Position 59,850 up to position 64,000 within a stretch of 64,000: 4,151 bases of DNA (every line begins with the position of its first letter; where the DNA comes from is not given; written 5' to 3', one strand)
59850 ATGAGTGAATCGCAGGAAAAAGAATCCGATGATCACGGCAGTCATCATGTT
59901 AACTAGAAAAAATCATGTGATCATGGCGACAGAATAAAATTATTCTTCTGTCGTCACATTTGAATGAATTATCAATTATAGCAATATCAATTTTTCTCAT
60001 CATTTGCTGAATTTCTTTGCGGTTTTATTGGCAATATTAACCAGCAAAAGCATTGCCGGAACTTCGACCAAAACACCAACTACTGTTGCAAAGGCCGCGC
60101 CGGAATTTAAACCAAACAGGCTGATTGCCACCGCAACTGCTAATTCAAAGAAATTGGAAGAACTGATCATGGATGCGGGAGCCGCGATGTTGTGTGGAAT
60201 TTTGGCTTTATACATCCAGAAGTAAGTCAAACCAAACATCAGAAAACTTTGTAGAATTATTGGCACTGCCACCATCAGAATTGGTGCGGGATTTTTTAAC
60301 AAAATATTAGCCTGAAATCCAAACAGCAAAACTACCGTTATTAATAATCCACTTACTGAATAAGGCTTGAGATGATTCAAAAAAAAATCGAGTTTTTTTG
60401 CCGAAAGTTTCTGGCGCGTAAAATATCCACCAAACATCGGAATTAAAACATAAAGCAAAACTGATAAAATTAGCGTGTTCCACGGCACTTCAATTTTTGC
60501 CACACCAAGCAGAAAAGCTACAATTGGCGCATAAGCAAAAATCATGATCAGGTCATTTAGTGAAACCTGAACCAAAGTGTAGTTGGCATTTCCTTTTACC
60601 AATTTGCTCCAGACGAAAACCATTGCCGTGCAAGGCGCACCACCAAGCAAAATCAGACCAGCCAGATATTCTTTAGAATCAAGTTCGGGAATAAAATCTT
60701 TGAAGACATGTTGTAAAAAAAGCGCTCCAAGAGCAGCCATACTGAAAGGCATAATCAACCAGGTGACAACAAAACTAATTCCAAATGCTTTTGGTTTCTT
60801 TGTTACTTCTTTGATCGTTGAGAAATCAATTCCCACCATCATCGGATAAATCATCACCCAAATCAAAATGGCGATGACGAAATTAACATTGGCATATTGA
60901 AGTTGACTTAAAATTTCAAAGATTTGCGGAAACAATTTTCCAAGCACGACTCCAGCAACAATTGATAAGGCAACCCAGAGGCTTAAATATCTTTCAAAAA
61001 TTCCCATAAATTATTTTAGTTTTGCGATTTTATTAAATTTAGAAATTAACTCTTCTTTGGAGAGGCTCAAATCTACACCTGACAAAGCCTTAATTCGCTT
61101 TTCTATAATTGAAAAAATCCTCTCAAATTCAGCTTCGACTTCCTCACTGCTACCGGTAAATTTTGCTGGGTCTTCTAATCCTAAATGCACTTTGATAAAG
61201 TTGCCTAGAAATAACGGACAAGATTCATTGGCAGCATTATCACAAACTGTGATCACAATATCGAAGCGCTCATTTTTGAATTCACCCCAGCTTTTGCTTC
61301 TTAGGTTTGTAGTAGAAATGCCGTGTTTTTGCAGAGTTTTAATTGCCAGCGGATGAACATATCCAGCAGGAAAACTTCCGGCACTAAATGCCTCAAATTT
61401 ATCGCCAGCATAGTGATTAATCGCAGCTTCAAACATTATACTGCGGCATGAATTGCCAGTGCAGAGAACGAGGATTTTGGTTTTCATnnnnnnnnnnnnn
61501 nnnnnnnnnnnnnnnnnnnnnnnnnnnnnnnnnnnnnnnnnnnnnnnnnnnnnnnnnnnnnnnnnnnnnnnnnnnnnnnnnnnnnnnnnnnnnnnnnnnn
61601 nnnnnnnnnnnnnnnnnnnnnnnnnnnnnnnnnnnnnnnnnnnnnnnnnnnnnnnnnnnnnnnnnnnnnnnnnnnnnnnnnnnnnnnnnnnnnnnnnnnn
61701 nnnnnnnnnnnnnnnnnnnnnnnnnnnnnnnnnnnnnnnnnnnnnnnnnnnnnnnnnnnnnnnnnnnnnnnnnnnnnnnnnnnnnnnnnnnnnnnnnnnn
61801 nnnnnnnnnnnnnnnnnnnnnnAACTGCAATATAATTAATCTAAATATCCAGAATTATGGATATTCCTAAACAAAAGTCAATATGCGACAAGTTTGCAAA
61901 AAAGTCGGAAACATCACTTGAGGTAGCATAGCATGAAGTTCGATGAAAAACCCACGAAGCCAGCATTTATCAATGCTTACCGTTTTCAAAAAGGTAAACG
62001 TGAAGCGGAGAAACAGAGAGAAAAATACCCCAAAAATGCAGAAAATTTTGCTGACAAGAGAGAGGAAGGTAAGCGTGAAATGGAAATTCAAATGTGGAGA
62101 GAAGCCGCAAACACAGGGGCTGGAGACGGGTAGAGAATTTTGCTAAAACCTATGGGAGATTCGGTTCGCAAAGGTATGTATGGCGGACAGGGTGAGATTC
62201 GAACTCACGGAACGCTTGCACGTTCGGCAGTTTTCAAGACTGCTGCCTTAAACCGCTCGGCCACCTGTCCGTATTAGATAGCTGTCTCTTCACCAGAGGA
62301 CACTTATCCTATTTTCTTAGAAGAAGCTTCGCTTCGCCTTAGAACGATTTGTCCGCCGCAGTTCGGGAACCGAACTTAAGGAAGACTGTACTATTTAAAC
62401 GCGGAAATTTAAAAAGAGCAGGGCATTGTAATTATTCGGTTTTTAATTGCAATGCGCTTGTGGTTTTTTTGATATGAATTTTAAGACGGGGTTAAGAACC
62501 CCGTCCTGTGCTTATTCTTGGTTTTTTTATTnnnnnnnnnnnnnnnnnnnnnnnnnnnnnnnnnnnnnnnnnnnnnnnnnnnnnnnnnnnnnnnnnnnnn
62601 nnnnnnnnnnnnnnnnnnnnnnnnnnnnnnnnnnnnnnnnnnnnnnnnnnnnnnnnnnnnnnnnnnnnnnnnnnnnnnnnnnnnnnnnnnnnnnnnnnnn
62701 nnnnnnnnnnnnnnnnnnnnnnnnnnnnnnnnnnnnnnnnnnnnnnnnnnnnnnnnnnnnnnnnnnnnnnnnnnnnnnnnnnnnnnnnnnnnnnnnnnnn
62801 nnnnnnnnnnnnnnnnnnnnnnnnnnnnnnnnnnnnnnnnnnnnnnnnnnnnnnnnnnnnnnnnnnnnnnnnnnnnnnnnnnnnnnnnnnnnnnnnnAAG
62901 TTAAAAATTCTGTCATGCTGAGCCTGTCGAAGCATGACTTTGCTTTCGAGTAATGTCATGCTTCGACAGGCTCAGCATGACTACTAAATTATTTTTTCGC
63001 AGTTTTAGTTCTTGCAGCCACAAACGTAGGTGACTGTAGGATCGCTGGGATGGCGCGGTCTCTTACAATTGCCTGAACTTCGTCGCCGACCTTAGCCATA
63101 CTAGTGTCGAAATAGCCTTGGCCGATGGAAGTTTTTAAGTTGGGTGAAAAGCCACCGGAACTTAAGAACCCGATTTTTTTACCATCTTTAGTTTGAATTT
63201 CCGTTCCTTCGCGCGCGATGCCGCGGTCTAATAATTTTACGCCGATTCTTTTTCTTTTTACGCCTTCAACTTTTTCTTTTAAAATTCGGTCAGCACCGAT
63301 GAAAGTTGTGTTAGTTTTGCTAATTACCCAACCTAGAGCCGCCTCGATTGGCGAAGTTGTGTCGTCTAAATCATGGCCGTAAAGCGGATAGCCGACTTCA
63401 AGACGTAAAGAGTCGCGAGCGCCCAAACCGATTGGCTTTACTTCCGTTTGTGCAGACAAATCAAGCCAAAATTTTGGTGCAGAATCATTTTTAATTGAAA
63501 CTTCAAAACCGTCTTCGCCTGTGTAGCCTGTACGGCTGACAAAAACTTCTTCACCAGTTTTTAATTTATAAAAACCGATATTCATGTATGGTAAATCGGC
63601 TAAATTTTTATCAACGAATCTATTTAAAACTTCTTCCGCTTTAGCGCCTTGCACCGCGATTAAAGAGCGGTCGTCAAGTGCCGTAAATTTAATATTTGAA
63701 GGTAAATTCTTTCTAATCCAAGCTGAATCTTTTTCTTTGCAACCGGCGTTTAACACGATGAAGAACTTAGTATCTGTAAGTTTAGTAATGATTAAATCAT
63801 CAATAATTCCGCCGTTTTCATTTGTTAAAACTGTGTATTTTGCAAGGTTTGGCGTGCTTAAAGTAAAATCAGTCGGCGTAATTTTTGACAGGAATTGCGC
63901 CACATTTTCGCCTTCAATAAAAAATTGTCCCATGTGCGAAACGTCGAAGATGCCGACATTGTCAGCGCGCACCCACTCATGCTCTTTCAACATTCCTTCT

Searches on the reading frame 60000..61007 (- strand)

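Call 36: search_protein_families(library=ncbifam, proteins=[window:60000-61007:-], max_evalue=0.001)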
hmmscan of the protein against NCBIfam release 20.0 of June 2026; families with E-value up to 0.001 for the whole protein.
window:60000-61007:- (335 aa): 2 families
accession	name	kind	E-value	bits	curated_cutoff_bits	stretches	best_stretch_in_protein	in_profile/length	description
TIGR00832.1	acr3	equivalog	7.8e-112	373.8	282.8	1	1-326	1-327/327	ACR3 family arsenite efflux transporter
TIGR00841.1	bass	subfamily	6.5e-09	35.4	326.3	1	32-271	26-251/321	bile acid:sodium symporter family transporter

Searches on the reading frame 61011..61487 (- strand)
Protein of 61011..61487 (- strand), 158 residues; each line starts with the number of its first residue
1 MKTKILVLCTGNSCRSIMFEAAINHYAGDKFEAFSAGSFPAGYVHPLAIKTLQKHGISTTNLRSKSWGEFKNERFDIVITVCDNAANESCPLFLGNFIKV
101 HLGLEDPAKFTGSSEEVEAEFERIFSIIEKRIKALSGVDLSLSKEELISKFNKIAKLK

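Call 36: search_protein_families(library=ncbifam, proteins=[window:61011-61487:-], max_evalue=0.001)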
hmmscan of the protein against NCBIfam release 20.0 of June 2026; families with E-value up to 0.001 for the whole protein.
window:61011-61487:- (158 aa): 4 families
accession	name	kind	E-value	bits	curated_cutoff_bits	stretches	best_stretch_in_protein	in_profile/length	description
TIGR02691.1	arsC_pI258_fam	equivalog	1.6e-24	86.6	174.3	1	6-135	2-129/129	arsenate reductase (thioredoxin)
NF010053.0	PRK13530.1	subfamily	1.7e-22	80.2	215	1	2-136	3-129/133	arsenate reductase (thioredoxin)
TIGR02689.1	ars_reduc_gluta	equivalog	8.4e-13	48.6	157.6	1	4-133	2-123/126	arsenate reductase, glutathione/glutaredoxin type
NF007520.0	PRK10126.1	equivalog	0.00056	20.4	243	1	1-90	1-91/147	low molecular weight protein-tyrosine-phosphatase Wzb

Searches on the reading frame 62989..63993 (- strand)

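Call 42: search_protein_families(library=pfam, proteins=[window:62989-63993:-], max_evalue=0.0001)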
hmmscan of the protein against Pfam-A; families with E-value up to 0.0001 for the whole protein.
window:62989-63993:- (334 aa): 2 families
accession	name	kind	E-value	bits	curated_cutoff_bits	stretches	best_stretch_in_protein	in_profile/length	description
PF01571.26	GCV_T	-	4.6e-72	242.8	25.6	1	3-223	31-255/255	Aminomethyltransferase folate-binding domain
PF08669.17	GCV_T_C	-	8.9e-15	54.8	25.9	1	247-324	1-78/80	Glycine cleavage T-protein C-terminal barrel domain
